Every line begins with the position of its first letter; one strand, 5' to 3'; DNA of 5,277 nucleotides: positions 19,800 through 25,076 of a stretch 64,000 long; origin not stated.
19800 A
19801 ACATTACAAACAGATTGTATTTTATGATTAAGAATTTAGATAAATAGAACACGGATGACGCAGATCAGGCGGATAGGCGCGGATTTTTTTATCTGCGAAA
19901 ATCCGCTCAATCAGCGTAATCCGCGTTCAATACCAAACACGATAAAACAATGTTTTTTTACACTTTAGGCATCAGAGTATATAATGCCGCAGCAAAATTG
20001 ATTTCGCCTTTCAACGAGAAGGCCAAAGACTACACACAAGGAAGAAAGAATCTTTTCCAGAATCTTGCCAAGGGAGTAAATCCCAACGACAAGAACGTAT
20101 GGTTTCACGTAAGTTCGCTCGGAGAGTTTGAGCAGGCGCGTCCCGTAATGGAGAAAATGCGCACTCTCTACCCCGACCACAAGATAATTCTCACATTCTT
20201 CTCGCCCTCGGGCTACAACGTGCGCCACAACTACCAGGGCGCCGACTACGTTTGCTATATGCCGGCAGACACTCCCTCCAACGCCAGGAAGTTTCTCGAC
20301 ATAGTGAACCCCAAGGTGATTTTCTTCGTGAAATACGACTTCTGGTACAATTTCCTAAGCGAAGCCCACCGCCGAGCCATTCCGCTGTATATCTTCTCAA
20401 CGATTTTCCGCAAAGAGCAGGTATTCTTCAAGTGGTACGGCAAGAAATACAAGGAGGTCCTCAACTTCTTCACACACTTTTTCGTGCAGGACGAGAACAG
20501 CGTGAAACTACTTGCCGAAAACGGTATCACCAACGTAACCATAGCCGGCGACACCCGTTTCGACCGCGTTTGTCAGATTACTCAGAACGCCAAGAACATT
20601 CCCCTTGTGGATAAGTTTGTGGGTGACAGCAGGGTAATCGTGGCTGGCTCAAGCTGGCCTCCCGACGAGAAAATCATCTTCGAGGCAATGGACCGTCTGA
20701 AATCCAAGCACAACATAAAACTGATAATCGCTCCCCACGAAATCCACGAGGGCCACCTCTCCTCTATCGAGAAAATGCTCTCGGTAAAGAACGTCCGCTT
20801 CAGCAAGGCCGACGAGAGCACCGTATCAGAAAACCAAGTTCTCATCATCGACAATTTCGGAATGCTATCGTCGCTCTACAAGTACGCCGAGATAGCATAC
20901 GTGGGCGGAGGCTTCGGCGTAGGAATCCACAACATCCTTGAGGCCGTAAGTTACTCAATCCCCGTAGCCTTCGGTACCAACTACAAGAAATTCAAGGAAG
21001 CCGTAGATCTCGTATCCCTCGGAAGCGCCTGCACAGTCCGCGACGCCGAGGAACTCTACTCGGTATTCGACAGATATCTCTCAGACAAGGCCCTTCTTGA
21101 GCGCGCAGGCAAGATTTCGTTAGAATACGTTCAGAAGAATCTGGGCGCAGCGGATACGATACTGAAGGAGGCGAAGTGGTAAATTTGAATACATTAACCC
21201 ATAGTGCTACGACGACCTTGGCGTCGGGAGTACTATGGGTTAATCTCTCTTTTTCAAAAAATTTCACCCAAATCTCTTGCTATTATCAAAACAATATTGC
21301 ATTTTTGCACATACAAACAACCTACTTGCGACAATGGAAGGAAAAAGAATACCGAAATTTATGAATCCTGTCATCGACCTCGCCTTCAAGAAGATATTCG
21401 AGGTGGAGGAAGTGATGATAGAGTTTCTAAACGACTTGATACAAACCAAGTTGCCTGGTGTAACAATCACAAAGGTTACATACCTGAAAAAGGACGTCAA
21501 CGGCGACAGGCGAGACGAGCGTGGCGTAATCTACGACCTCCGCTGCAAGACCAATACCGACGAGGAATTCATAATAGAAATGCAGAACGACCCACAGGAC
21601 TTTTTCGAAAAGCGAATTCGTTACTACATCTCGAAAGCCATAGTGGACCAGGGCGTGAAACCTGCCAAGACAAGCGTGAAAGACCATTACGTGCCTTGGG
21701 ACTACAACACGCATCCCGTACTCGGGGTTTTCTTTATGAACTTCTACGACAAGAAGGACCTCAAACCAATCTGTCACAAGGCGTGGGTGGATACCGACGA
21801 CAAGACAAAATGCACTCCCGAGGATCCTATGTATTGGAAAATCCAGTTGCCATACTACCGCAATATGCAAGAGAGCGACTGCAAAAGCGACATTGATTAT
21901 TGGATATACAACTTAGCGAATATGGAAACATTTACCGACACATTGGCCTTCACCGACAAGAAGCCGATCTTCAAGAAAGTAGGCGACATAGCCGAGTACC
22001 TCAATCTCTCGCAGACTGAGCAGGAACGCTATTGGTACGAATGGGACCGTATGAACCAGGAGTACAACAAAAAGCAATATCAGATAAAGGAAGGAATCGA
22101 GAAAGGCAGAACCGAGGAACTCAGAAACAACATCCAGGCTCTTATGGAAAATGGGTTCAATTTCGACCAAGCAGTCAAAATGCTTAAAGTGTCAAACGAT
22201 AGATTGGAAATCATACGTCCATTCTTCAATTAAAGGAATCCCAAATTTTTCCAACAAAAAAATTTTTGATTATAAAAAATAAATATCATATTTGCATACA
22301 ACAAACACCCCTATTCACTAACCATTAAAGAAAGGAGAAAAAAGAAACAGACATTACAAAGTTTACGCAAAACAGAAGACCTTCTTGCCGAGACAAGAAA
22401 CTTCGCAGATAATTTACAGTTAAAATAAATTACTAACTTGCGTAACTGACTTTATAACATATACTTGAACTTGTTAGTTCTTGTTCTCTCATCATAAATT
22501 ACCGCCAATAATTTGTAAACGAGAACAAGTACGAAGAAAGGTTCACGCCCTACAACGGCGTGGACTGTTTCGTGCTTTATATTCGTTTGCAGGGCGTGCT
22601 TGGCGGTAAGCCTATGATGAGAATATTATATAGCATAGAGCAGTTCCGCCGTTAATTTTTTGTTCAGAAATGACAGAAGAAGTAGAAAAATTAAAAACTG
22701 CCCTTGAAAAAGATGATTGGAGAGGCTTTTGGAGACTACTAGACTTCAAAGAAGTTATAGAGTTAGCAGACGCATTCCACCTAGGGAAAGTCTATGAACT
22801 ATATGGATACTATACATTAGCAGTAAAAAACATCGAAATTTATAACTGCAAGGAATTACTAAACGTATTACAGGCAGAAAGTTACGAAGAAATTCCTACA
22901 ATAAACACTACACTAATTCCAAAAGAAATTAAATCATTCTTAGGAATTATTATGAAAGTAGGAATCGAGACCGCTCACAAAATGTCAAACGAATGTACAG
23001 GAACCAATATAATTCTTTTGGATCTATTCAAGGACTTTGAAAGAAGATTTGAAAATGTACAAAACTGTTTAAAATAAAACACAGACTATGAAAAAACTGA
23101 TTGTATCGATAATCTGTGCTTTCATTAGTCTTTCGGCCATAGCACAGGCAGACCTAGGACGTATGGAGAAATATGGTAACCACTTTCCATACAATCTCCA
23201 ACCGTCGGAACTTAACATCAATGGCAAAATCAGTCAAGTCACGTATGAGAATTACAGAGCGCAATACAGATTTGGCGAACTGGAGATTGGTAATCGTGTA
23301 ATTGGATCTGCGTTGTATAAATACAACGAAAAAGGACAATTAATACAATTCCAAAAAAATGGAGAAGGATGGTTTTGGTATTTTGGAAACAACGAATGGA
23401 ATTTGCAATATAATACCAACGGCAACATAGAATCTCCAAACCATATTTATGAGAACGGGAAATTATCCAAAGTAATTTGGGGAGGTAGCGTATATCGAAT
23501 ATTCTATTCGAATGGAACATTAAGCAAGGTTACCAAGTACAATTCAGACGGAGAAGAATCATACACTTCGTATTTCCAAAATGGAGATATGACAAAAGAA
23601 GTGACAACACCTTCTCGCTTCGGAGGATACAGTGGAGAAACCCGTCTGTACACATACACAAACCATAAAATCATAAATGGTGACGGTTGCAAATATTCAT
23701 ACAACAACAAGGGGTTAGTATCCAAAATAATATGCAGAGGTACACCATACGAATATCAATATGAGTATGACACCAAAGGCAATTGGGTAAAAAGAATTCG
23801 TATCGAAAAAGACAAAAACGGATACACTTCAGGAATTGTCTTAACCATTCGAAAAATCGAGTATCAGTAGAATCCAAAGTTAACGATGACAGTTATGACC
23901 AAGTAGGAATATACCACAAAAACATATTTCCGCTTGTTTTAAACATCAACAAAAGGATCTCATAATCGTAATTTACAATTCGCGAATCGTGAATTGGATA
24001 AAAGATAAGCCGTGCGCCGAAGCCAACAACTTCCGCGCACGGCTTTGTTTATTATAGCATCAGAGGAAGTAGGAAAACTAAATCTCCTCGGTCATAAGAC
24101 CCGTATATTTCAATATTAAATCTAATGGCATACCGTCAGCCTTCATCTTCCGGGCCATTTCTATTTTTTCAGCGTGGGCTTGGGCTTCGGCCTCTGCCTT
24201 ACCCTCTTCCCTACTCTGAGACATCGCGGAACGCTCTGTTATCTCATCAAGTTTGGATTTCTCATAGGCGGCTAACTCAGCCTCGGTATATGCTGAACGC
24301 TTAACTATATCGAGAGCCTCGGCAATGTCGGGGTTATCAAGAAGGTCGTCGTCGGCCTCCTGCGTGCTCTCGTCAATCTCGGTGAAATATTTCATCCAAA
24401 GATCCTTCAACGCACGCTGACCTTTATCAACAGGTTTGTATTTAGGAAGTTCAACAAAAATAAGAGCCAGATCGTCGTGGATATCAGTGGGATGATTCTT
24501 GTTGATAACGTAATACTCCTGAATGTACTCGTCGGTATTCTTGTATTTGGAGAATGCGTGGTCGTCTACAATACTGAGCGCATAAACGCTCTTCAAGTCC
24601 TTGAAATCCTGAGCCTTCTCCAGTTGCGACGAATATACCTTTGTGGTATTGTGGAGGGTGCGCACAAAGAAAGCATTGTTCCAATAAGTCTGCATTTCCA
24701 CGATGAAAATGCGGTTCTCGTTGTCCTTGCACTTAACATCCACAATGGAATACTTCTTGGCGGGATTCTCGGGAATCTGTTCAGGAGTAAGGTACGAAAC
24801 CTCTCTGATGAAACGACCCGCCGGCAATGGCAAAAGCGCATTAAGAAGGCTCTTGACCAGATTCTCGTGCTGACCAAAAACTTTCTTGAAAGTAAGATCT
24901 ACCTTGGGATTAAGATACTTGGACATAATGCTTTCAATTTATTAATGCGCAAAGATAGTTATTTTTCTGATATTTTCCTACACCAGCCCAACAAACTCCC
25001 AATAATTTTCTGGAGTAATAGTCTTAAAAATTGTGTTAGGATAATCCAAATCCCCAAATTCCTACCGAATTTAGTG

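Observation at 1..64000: Hyper-abundant word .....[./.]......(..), palindromic core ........, about one copy per kb in genes and spacers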

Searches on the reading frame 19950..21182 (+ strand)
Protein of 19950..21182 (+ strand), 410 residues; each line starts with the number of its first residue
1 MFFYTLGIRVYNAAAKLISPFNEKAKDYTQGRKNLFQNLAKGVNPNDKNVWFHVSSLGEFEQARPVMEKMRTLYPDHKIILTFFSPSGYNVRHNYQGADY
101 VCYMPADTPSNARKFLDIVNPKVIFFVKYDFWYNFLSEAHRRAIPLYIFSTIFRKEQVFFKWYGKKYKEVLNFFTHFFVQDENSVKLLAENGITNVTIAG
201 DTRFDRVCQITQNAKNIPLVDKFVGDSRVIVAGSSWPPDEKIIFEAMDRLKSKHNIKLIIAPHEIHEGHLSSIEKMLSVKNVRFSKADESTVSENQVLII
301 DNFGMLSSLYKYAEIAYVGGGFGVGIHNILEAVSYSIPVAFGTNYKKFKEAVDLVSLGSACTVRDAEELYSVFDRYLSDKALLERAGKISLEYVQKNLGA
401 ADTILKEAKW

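Call 12: search_protein_families(library=pfam, proteins=[window:19950-21182:+])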
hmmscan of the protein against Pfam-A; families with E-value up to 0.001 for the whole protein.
window:19950-21182:+ (410 aa): 1 family
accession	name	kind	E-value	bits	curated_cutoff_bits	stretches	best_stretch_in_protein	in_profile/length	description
PF04413.22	Glycos_transf_N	-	2.2e-43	148.3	23.9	1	41-206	12-179/179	3-Deoxy-D-manno-octulosonic-acid transferase (kdotransferase)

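Call 73: find_homologous_proteins(query=window:19950-21179:+, max_evalue=1e-80)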
Query window:19950-21179:+ (410 aa): 7984 proteins with E <= 1e-80 among 8000 candidates; the best 120 are listed.
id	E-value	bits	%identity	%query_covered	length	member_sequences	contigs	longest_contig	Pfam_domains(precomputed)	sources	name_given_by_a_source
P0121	5.5e-270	913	97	100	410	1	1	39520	PF04413.23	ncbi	-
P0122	3.3e-269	911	97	100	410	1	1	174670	PF04413.23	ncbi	-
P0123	4.5e-269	910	97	100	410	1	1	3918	PF04413.23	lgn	-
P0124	9.2e-267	903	96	100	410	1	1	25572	PF04413.23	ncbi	-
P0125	1.3e-266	902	96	100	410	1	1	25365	PF04413.23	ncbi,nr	ncbi:MAG: 3-deoxy-D-manno-octulosonic acid transferase [Bacteroidales bacterium]|nr:3-deoxy-D-manno-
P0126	7.2e-265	896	100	96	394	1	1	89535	PF04413.23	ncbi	-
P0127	1.7e-261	885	94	100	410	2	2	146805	PF04413.23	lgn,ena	-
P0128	1.2e-260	883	98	96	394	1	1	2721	PF04413.23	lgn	-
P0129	6.1e-233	791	88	96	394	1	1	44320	PF04413.23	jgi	-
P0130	5.3e-223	759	80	100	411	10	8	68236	PF04413.23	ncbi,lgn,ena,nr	ncbi:MAG: 3-deoxy-D-manno-octulosonic acid transferase [Bacteroidales bacterium]|nr:3-deoxy-D-manno-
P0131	2.2e-222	757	80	100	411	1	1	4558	PF04413.23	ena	-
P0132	2.5e-222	756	80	100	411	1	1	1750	PF04413.23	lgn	-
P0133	8.4e-221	751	80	100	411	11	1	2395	PF04413.23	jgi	jgi:3-deoxy-D-manno-octulosonic-acid transferase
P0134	4.4e-218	742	80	99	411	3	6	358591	PF04413.23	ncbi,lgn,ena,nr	ncbi:MAG: 3-deoxy-D-manno-octulosonic acid transferase [Bacteroidales bacterium]|nr:3-deoxy-D-manno-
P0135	5.1e-218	742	79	100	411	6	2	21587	PF04413.23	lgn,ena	-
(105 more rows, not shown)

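Call 74: find_encoding_contigs(protein=P0127, flank=10000, max_places=1)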
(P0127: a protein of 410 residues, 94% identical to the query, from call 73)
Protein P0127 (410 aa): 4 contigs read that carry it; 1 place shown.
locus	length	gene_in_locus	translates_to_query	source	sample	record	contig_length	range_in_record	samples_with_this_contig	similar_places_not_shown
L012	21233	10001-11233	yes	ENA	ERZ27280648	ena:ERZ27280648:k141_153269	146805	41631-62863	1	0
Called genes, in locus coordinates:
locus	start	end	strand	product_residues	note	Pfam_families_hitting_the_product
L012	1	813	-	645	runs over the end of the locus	PF13573:SprB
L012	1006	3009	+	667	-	PF07676:PD40 (weak), PF13620:CarboxypepD_reg (weak), PF00691:OmpA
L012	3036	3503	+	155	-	PF01243:PNPOx_N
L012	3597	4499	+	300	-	-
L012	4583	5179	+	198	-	-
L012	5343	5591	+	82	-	PF06961:DUF1294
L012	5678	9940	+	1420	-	PF00370:FGGY_N (faint), PF00480:ROK (faint), PF01548:DEDD_Tnp_IS110 (faint), PF01869:BcrAD_BadFG, PF09989:DUF2229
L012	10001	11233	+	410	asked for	PF04413:Glycos_transf_N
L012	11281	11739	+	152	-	PF13151:DUF3990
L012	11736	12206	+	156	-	-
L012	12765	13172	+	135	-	-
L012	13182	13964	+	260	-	-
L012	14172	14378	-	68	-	-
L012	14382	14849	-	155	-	PF13151:DUF3990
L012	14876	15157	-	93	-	PF12668:DUF3791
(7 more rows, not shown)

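Call 75: find_encoding_contigs(protein=P0122, flank=10000, max_places=1)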
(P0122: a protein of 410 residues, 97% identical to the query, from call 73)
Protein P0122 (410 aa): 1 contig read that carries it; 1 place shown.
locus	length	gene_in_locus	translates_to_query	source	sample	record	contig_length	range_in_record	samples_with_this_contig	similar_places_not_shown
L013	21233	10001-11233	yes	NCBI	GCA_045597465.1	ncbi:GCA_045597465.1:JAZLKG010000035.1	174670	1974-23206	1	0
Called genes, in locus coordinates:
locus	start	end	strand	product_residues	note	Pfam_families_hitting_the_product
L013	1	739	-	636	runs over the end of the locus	PF13573:SprB, PF18962:Por_Secre_tail (faint), PF13573:SprB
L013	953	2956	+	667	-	PF07676:PD40 (faint), PF13620:CarboxypepD_reg (weak), PF00691:OmpA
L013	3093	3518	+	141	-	PF01243:PNPOx_N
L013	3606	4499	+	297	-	-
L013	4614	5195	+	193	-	-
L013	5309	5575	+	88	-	PF06961:DUF1294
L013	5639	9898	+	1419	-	PF00370:FGGY_N (faint), PF01869:BcrAD_BadFG, PF09989:DUF2229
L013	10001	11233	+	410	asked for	PF04413:Glycos_transf_N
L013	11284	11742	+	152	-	PF13151:DUF3990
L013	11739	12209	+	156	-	-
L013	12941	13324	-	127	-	-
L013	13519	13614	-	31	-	-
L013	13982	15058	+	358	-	PF07728:AAA_5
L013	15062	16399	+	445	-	PF13203:DUF2201_N, PF09967:DUF2201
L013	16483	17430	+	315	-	-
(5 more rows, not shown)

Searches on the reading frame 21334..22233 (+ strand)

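Call 12: search_protein_families(library=pfam, proteins=[window:21334-22233:+])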
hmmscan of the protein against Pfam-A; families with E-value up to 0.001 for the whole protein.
window:21334-22233:+ (299 aa): 1 family
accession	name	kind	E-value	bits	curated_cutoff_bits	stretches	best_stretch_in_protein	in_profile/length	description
PF12784.13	PDDEXK_2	-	1.3e-26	94.2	27.4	1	12-234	1-213/229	PD-(D/E)XK nuclease family transposase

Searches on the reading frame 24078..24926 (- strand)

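Call 12: search_protein_families(library=pfam, proteins=[window:24078-24926:-])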
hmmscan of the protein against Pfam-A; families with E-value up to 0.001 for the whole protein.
window:24078-24926:- (282 aa): 1 family
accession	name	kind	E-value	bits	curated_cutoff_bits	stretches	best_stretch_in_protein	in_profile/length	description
PF12784.13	PDDEXK_2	-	1.5e-40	139.7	27.4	1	7-226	1-217/229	PD-(D/E)XK nuclease family transposase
